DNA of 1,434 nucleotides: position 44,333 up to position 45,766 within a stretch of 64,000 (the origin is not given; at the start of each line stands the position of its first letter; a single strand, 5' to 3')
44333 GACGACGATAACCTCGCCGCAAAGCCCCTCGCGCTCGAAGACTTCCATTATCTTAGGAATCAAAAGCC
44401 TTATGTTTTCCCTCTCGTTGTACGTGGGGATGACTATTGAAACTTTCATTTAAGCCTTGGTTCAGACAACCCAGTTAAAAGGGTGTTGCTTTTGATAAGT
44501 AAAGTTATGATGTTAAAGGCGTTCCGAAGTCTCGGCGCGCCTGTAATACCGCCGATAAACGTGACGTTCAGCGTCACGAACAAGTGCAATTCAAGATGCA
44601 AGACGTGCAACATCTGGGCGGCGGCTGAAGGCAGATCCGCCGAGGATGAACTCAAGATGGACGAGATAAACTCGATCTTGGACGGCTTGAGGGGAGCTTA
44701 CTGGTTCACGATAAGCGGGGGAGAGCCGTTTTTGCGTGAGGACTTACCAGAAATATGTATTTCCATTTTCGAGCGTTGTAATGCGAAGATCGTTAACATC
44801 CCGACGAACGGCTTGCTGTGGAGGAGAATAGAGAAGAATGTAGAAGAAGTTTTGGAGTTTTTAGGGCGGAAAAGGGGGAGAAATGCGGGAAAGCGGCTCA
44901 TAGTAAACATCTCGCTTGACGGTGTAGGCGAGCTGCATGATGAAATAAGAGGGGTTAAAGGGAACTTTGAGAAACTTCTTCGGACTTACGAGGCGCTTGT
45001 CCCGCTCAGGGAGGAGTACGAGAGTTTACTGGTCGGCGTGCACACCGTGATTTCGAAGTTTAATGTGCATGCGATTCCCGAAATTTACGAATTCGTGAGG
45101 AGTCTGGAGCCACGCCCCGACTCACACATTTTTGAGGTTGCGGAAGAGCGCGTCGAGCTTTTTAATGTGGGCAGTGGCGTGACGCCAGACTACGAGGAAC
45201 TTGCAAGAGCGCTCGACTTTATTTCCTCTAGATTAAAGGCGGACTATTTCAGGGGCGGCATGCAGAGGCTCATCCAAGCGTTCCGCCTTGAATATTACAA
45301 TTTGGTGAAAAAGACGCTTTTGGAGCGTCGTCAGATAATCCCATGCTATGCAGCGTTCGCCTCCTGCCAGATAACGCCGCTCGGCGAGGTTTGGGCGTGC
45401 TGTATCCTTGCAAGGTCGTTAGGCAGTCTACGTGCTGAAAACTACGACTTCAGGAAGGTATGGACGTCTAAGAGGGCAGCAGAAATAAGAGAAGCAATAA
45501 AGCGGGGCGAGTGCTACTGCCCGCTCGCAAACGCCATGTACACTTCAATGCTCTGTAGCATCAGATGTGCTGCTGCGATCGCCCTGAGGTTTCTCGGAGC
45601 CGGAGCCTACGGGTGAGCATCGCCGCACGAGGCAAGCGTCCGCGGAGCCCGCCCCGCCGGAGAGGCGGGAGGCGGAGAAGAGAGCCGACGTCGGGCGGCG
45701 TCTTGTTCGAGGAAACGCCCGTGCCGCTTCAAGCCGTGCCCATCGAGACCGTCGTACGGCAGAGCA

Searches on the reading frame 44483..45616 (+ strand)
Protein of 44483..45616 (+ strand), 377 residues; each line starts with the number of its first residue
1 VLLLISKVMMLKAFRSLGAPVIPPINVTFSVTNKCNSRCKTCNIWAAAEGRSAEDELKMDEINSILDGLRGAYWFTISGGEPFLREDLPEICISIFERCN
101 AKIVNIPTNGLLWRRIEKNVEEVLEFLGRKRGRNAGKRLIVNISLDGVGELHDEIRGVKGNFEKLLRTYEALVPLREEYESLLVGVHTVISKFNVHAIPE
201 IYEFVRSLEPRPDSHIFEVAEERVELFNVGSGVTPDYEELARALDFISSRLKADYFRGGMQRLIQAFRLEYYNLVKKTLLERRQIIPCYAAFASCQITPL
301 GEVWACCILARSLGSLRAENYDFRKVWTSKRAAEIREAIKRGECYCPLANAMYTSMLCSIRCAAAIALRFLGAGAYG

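Call 11: search_protein_families(library=pfam, proteins=[window:44483-45616:+])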
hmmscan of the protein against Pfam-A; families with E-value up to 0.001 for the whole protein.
window:44483-45616:+ (377 aa): 3 families
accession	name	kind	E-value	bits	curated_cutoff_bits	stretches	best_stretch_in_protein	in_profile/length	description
PF04055.27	Radical_SAM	-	6.9e-13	49.5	29.5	1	30-204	2-165/166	Radical SAM superfamily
PF13186.11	SPASM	-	1.5e-05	25.6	21.5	1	288-344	1-63/67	Iron-sulfur cluster-binding domain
PF13353.11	Fer4_12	-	0.0003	21.5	22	1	33-126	13-108/137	4Fe-4S single cluster domain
